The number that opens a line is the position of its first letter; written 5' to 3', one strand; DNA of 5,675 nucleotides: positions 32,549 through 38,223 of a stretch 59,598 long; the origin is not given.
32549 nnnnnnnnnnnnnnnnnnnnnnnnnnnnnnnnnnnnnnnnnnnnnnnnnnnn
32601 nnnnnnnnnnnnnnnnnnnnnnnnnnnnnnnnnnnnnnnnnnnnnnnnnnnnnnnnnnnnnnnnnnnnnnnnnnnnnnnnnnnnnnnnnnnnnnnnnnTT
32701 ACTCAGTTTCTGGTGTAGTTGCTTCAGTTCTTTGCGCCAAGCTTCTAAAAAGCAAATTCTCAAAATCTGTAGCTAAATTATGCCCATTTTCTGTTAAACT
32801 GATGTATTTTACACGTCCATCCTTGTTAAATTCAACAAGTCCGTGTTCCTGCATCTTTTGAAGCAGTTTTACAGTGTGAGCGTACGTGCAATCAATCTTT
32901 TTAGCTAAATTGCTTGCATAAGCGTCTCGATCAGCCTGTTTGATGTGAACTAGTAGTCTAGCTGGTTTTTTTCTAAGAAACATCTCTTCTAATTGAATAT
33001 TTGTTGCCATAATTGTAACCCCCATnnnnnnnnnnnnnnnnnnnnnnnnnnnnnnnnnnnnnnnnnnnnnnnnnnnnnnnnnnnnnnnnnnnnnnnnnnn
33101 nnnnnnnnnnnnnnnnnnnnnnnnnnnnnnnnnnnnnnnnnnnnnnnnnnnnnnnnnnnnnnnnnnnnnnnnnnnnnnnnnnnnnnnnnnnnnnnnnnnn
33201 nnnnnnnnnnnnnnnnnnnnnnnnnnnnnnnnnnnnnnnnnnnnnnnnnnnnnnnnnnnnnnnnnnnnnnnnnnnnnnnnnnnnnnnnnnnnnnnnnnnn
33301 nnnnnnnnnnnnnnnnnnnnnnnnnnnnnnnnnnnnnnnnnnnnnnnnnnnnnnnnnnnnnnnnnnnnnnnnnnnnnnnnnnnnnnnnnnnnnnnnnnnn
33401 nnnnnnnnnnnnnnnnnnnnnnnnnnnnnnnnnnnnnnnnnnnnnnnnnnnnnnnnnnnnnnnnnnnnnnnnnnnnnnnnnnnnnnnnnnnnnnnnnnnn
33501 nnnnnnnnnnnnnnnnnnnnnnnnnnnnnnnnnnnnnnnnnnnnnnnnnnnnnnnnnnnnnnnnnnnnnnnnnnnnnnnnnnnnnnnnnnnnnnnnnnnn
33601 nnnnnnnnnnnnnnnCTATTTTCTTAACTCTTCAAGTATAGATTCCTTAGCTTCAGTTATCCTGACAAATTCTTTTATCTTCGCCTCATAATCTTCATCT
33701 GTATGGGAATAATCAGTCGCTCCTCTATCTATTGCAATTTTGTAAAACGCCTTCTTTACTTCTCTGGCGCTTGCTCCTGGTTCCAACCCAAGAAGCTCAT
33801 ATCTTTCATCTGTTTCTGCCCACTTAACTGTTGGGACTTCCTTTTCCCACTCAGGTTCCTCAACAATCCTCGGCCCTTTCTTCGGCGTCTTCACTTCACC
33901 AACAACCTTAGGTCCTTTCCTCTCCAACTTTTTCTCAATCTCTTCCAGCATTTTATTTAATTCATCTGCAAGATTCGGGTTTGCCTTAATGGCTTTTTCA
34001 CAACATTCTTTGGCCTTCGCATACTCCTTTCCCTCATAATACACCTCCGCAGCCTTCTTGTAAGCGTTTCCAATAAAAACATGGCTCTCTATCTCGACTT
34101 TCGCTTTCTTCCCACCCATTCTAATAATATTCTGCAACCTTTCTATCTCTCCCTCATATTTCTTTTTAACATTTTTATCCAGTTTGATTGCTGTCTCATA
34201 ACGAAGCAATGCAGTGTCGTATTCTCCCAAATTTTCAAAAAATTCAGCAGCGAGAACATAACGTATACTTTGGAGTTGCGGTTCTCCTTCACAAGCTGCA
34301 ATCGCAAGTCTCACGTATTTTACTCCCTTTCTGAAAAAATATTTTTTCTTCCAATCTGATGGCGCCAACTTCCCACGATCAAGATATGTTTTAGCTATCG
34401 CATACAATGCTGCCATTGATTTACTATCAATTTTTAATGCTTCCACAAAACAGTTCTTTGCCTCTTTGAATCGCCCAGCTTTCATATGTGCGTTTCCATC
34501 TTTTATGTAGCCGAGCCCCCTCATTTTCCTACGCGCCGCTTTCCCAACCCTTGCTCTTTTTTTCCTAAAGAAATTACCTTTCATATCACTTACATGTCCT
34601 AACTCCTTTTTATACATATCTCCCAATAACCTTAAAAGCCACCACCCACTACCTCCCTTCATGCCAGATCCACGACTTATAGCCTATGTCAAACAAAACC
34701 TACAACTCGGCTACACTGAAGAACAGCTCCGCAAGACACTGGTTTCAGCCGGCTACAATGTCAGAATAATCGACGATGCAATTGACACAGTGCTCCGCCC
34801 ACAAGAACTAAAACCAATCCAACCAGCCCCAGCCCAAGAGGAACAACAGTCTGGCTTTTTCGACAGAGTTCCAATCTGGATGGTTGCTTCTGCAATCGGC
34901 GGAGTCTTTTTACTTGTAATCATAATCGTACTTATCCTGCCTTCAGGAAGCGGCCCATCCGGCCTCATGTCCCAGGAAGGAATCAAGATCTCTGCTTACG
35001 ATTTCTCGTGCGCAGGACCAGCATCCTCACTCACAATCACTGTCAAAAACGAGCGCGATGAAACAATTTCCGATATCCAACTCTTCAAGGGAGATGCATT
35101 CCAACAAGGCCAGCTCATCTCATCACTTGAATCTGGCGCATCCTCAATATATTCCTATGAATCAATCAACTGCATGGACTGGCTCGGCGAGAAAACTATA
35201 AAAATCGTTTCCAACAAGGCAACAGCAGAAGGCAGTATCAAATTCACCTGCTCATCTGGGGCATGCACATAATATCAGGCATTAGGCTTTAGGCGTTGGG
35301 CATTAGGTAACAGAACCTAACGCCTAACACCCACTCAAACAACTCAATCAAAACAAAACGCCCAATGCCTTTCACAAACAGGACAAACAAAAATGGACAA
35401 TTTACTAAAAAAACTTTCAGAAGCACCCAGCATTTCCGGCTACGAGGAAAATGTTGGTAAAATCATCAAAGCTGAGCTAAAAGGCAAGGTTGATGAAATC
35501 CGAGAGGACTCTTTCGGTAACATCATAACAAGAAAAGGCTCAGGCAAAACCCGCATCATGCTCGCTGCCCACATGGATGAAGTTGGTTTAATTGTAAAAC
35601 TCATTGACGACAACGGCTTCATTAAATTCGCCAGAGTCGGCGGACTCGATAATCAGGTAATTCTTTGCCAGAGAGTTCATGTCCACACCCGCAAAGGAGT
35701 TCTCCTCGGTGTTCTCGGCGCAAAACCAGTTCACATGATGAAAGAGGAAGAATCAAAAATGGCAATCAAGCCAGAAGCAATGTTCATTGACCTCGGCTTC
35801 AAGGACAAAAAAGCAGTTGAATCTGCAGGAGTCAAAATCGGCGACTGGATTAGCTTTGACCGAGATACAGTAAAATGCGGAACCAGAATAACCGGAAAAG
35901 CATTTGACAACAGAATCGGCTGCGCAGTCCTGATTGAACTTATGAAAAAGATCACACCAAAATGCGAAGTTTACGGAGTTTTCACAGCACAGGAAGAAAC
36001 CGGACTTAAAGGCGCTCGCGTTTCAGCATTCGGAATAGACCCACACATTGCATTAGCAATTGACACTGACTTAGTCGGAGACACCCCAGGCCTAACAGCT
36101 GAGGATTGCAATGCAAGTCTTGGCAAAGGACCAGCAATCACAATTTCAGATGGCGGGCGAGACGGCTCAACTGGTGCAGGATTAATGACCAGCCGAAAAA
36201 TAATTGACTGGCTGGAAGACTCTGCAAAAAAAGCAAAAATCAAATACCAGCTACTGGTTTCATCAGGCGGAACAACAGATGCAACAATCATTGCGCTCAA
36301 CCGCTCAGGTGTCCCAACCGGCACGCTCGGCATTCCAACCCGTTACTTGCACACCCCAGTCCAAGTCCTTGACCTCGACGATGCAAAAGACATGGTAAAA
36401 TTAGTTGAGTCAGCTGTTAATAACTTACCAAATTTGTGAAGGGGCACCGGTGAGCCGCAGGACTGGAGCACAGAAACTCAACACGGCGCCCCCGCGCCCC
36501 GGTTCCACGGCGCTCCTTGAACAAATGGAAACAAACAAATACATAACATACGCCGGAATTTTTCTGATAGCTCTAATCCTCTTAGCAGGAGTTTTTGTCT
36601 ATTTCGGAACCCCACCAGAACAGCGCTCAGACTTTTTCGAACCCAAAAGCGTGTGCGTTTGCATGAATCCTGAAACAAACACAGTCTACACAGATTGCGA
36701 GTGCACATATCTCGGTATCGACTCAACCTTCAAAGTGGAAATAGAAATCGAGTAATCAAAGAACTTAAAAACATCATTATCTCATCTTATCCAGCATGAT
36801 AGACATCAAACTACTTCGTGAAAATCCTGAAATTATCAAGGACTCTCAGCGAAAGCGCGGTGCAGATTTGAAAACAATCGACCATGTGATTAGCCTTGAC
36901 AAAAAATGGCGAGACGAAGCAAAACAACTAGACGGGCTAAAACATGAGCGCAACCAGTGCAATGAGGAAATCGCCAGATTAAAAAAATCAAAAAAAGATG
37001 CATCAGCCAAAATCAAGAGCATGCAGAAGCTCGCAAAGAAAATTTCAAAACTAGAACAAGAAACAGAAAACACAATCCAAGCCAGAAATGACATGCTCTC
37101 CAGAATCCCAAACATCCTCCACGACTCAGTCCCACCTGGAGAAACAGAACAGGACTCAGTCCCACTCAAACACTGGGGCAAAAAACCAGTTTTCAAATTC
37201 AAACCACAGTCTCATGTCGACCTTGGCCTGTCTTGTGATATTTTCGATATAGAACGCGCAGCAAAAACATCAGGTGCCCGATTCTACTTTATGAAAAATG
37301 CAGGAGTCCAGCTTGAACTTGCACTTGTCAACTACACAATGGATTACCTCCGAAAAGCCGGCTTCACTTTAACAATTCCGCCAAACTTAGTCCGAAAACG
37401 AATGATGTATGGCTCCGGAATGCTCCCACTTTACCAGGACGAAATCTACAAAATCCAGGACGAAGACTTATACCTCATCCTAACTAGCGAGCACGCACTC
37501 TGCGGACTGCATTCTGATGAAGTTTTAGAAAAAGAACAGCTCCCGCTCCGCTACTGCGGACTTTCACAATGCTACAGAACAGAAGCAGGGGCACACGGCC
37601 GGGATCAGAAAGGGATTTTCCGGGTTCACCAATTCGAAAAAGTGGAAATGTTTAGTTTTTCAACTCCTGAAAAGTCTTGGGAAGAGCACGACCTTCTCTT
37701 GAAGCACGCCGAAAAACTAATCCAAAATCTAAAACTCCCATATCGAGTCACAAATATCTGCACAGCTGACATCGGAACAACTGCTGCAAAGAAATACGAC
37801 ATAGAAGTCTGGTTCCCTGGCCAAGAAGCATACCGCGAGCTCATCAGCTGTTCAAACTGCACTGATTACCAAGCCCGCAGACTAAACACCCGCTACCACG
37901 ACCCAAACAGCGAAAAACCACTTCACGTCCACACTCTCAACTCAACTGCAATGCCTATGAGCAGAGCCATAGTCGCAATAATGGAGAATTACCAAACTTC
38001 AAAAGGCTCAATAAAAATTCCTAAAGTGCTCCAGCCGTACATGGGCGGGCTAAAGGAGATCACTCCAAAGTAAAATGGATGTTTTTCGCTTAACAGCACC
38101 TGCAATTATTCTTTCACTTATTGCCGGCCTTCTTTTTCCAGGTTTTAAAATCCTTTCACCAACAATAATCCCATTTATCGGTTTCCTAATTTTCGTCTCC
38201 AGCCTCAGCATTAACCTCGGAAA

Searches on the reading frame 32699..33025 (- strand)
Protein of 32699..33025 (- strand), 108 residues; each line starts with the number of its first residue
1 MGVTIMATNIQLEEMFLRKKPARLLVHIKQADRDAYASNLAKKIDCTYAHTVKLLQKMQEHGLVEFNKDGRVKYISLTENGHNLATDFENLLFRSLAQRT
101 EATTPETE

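Call 7: search_protein_families(library=pfam, proteins=[window:32699-33025:-], max_evalue=0.1)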
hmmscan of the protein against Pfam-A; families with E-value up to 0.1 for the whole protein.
window:32699-33025:- (108 aa): 19 families
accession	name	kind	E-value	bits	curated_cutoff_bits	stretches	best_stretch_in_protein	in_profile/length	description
PF13463.12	HTH_27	-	4.2e-07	30.6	22.2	1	24-81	8-68/68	Winged helix DNA-binding domain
PF22665.2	DUF6293_C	-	3.7e-06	27.8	27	1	53-85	66-98/101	DUF6293 C-terminal winged helix domain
PF25212.1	HVO_A0114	-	7.4e-06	26.1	27.6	1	16-75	19-77/84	HVO_A0114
PF12793.13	SgrR_N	-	9.1e-05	23.1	24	1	22-75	7-61/115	Sugar transport-related sRNA regulator N-term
PF14277.12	DUF4364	-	0.00013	22.3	26.9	1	46-102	31-87/162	Domain of unknown function (DUF4364)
PF14947.12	HTH_45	-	0.00073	19.9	25.5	1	34-91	19-72/77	Winged helix-turn-helix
PF10007.15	DUF2250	-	0.00081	19.9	24.4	1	19-74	8-62/93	Uncharacterized protein conserved in archaea (DUF2250)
PF01047.28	MarR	-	0.0049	17.2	24.6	1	24-69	8-52/59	MarR family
PF24034.1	DUF7343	-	0.0076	16.5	27.6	1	38-77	22-61/62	Domain of unknown function (DUF7343)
PF09339.16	HTH_IclR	-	0.015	15.5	22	1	23-66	7-50/52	IclR helix-turn-helix domain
PF25213.1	HVO_A0261_N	-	0.041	14.2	35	1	23-92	13-78/86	HVO_A0261 N-terminal domain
PF02082.26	Rrf2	-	0.051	14.2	30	1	24-65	11-54/132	Iron-dependent Transcriptional regulator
PF12802.13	MarR_2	-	0.055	14.1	27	1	22-69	8-55/61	MarR family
PF11741.13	AMIN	-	0.061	13.8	20.5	0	58-101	7-52/101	AMIN domain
PF13601.12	HTH_34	-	0.062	13.9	27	0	31-87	11-71/80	Winged helix DNA-binding domain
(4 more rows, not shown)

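Call 8: search_protein_families(library=phrogs, proteins=[window:32699-33025:-], max_evalue=0.1)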
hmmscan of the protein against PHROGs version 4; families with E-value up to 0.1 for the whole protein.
window:32699-33025:- (108 aa): 10 families
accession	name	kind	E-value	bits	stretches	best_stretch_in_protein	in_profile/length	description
phrog_7387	-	transcription regulation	0.00017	22.7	1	37-86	29-78/111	transcriptional regulator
phrog_2440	-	transcription regulation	0.0011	19.8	1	23-83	32-93/126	transcriptional regulator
phrog_4278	-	unknown function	0.0036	18.1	1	24-104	36-123/127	-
phrog_32717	-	transcription regulation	0.025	15.8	1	40-88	33-81/88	transcriptional regulator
phrog_11046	-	transcription regulation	0.03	15.2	1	37-88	26-80/94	transcriptional regulator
phrog_3502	-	unknown function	0.045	14.8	1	27-81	59-117/131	-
phrog_34546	-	unknown function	0.058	14.1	1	17-73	89-148/170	-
phrog_36563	-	unknown function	0.074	13.7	1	26-72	190-235/254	-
phrog_11961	-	unknown function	0.078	13.6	0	32-85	52-108/150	-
phrog_4156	-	DNA, RNA and nucleotide metabolism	0.091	14.2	0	28-65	18-55/102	segregation and condensation complex subunit ScpB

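Call 52: search_solved_structures(query=window:32699-33010:-, max_evalue=10)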
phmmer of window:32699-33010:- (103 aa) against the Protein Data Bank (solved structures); distinct sequences matched with E-value up to 10: 22.
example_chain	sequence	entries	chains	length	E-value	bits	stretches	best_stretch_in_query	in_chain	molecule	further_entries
2qvo_A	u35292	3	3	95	1.7e-05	28.1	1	24-86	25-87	Uncharacterized protein AF_1382 | Protein AF_1382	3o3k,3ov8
7dvr_A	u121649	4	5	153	0.0046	20.3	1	17-89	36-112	HTH marR-type domain-containing protein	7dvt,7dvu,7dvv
7dvs_A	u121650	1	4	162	0.0054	20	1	17-89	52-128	MarR family transcriptional regulator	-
3q5f_A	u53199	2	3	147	0.058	16.7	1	20-91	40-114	Transcriptional regulator slyA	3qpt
3deu_A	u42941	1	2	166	0.083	16.2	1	20-91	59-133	Transcriptional regulator slyA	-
4f52_A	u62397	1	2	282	0.093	16.1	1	9-69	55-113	Cullin-1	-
5n08_A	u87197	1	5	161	0.12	15.7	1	20-82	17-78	HTH-type transcriptional repressor NsrR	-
5k1y_C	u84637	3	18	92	0.14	15.6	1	15-82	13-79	AspA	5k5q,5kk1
3rtr_A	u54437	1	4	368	0.14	15.5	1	9-69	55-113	Cullin-1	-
4p5o_A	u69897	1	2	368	0.14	15.5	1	9-69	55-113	Cullin-1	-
1ldk_B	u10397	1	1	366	0.15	15.4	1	9-69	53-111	CULLIN HOMOLOG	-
5k5o_A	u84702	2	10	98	0.15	15.4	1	15-82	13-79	AspA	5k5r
5n07_A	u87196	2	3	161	0.15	15.4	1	20-81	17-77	HTH-type transcriptional repressor NsrR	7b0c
3f6v_A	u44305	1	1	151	0.23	14.8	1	7-77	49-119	Possible transcriptional regulator, ArsR family protein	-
8vvy_A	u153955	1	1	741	0.28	14.6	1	9-68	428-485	Cullin-1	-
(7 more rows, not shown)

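Call 62: search_protein_families(library=ncbifam, proteins=[window:32699-33010:-], max_evalue=1)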
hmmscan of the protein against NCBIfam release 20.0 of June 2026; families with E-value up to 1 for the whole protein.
window:32699-33010:- (103 aa): 22 families
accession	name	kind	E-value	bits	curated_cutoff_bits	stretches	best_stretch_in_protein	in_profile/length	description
NF045593.1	bilirub_TF_BilQ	equivalog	5e-05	23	125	1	19-89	35-107/135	bilirubin utilization transcriptional regulator BilQ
NF038251.1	AdcR_fam_Zn_TF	equivalog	5.5e-05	23.4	175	1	29-85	49-108/143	zinc-dependent MarR family transcriptional regulator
NF033788.1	HTH_metalloreg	subfamily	0.00018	21.3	55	1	21-75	18-71/77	metalloregulator ArsR/SmtB family transcription factor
NF003210.0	PRK04172.1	equivalog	0.00043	19.2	350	1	10-92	2-84/496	phenylalanine--tRNA ligase subunit alpha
NF008273.0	PRK11050.1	equivalog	0.00052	19.7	153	1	22-82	47-104/156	manganese-binding transcriptional regulator MntR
NF002926.0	PRK03573.1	equivalog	0.00064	19.7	120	1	20-88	37-108/144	transcriptional regulator SlyA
NF010149.0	PRK13626.1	equivalog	0.00081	18.1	476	1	12-73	6-68/552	HTH-type transcriptional regulator SgrR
NF050184.1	VpaChn25_0724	subfamily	0.0018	18.4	65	1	40-81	34-75/88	VpaChn25_0724 family phage protein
NF047906.1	CdPbTransRegCmtR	equivalog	0.005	16.7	150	1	16-97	21-100/104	Cd(II)/Pb(II)-sensing metalloregulatory transcriptional regulator CmtR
NF040642.1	sulf_sens_BigR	equivalog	0.01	15.9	155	1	15-75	19-79/95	sulfite-sensing transcriptional repressor BigR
NF053777.1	Saro0803TransReg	equivalog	0.016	14.9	200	1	29-80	51-105/140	Saro_0803 family transcriptional regulator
NF047407.1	TransRegMntRTherm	equivalog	0.02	14.6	350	1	32-81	35-81/227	manganese-dependent transcriptional regulator MntR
TIGR02337.1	HpaR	equivalog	0.022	14.6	121.2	1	28-84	41-100/130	homoprotocatechuate degradation operon regulator HpaR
NF040939.2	trans_reg_lrs14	equivalog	0.028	14.5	90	1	17-73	24-85/103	Lrs14 family HTH-type transcriptional regulator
NF053610.1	Sso10a_fam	subfamily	0.035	14.1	60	1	32-79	20-63/64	Sso10a family chromatin protein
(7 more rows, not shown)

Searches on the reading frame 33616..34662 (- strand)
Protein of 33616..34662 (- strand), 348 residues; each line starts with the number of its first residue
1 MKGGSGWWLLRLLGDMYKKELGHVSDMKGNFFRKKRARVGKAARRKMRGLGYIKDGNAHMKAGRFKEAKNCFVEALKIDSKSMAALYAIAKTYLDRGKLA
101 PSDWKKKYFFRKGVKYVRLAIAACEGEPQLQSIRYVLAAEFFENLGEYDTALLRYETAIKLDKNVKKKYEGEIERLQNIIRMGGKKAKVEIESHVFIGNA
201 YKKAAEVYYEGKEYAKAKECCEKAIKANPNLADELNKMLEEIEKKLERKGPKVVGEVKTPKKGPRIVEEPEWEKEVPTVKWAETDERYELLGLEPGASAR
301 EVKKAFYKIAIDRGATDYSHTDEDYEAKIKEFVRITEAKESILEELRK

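Call 7: search_protein_families(library=pfam, proteins=[window:33616-34662:-], max_evalue=0.1)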
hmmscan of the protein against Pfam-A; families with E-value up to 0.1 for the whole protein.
window:33616-34662:- (348 aa): 17 families
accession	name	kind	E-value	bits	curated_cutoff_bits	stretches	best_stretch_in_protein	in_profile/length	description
PF07719.23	TPR_2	-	2.9e-15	55.5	27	2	200-230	3-33/34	Tetratricopeptide repeat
PF00515.34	TPR_1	-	2.7e-13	49.5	27.8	2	56-81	8-33/34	Tetratricopeptide repeat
PF13414.12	TPR_11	-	2.5e-12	46.7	26.8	2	56-95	1-40/42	TPR repeat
PF13181.12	TPR_8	-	2e-11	43.5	25.7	2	203-230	6-33/34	Tetratricopeptide repeat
PF13428.12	TPR_14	-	2.1e-09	37.6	23.5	0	57-91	9-43/44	Tetratricopeptide repeat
PF13432.12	TPR_16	-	3.3e-07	31.1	32.7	1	56-100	4-48/65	Tetratricopeptide repeat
PF13424.12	TPR_12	-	4.1e-07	30.5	30.1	0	56-97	10-52/77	Tetratricopeptide repeat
PF14559.12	TPR_19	-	4.2e-07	30.6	25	1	60-99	2-41/68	Tetratricopeptide repeat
PF13176.12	TPR_7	-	5.4e-05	23.4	27.9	0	138-165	5-32/36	Tetratricopeptide repeat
PF12895.13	ANAPC3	-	6e-05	23.7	27.2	1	57-98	31-71/82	Anaphase-promoting complex, cyclosome, subunit 3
PF13174.12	TPR_6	-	0.00025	22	26.3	1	203-230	5-32/33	Tetratricopeptide repeat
PF13431.12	TPR_17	-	0.00039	20.9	24.4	0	71-99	1-29/34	Tetratricopeptide repeat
PF00226.36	DnaJ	-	0.00042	20.8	27.8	1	288-340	3-51/63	DnaJ domain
PF06552.18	TOM20_plant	-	0.0011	19.2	20.6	1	66-123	52-109/187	Plant specific mitochondrial import receptor subunit TOM20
PF13374.12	TPR_10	-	0.0055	17.1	27.5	0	56-78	9-31/42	Tetratricopeptide repeat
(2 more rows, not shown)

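Call 8: search_protein_families(library=phrogs, proteins=[window:33616-34662:-], max_evalue=0.1)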
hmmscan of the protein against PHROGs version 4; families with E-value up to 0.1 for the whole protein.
window:33616-34662:- (348 aa): 3 families
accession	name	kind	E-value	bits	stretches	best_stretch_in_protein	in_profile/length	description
phrog_7590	-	unknown function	0.00024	22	1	33-165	39-156/234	-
phrog_35253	-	unknown function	0.019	16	1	25-50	6-29/56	-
phrog_14336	-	unknown function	0.053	13.8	0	284-332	3-49/363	-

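Call 16: find_encoding_contigs(protein=window:33616-34662:-, flank=10000, max_places=10)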
Protein window:33616-34662:- (348 aa): 3 contigs read that carry it; 3 places shown.
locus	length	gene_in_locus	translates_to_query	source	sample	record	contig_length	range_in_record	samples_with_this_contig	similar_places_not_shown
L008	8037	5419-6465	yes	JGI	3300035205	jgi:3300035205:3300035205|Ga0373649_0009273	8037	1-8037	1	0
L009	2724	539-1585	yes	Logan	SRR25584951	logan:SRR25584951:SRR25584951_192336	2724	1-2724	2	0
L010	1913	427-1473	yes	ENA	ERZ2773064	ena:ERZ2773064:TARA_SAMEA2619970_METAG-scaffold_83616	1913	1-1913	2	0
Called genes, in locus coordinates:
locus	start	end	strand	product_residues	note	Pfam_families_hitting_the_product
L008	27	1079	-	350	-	PF00266:Aminotran_5, PF00155:Aminotran_1_2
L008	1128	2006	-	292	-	PF01758:SBF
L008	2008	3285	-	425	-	PF02403:Seryl_tRNA_N, PF00587:tRNA-synt_2b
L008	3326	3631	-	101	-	-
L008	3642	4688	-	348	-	PF04389:Peptidase_M28 (faint), PF05343:Peptidase_M42, PF01546:Peptidase_M20 (weak)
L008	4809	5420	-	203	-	-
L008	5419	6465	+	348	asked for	PF00515:TPR_1 (faint), PF13181:TPR_8 (faint), PF13432:TPR_16 (faint), PF07719:TPR_2 (faint), PF13414:TPR_11 (weak), PF13424:TPR_12 (faint), PF13428:TPR_14 (faint), PF14559:TPR_19 (faint)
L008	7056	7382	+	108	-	PF22665:WHD_DUF6293 (weak), PF13463:HTH_27 (weak)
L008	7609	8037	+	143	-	?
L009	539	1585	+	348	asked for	PF00515:TPR_1 (faint), PF13181:TPR_8 (faint), PF13432:TPR_16 (faint), PF07719:TPR_2 (faint), PF13414:TPR_11 (weak), PF13424:TPR_12 (faint), PF13428:TPR_14 (faint), PF14559:TPR_19 (faint)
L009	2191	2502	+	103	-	PF22665:WHD_DUF6293 (weak), PF13463:HTH_27 (weak)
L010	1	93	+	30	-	?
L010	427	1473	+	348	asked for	PF00515:TPR_1 (faint), PF13181:TPR_8 (faint), PF13432:TPR_16 (faint), PF07719:TPR_2 (faint), PF13414:TPR_11 (weak), PF13424:TPR_12 (faint), PF13428:TPR_14 (faint), PF14559:TPR_19 (faint)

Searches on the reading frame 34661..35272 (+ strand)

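Call 7: search_protein_families(library=pfam, proteins=[window:34661-35272:+], max_evalue=0.1)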
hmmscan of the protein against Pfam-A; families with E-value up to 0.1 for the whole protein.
window:34661-35272:+ (203 aa): 1 family
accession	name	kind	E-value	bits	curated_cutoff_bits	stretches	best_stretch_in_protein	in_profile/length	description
PF06196.17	DUF997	-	0.078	13.4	26.3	0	67-92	38-63/77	Protein of unknown function (DUF997)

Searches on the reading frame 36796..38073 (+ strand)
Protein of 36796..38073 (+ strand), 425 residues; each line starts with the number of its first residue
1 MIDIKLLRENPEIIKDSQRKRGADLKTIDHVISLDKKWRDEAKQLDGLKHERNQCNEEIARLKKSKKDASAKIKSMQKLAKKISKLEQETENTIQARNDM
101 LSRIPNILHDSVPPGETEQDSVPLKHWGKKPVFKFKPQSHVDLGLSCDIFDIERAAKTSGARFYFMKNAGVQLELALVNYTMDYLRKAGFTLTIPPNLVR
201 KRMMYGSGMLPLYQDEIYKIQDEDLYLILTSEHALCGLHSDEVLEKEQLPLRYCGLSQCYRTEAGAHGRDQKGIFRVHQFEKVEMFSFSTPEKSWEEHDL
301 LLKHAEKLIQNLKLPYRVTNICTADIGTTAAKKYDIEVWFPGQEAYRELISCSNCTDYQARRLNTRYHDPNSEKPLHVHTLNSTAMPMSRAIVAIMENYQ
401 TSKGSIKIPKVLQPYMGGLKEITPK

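Call 10: search_protein_families(library=pfam, proteins=[window:36796-38073:+], max_evalue=0.00001)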
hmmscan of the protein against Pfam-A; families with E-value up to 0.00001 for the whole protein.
window:36796-38073:+ (425 aa): 2 families
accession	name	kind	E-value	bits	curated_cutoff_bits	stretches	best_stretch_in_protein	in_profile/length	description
PF00587.30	tRNA-synt_2b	-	2.9e-41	141.9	29.3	1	220-399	3-179/179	tRNA synthetase class II core domain (G, H, P, S and T)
PF02403.27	Seryl_tRNA_N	-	2.4e-27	95.8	28.2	1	1-107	1-107/108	Seryl-tRNA synthetase N-terminal domain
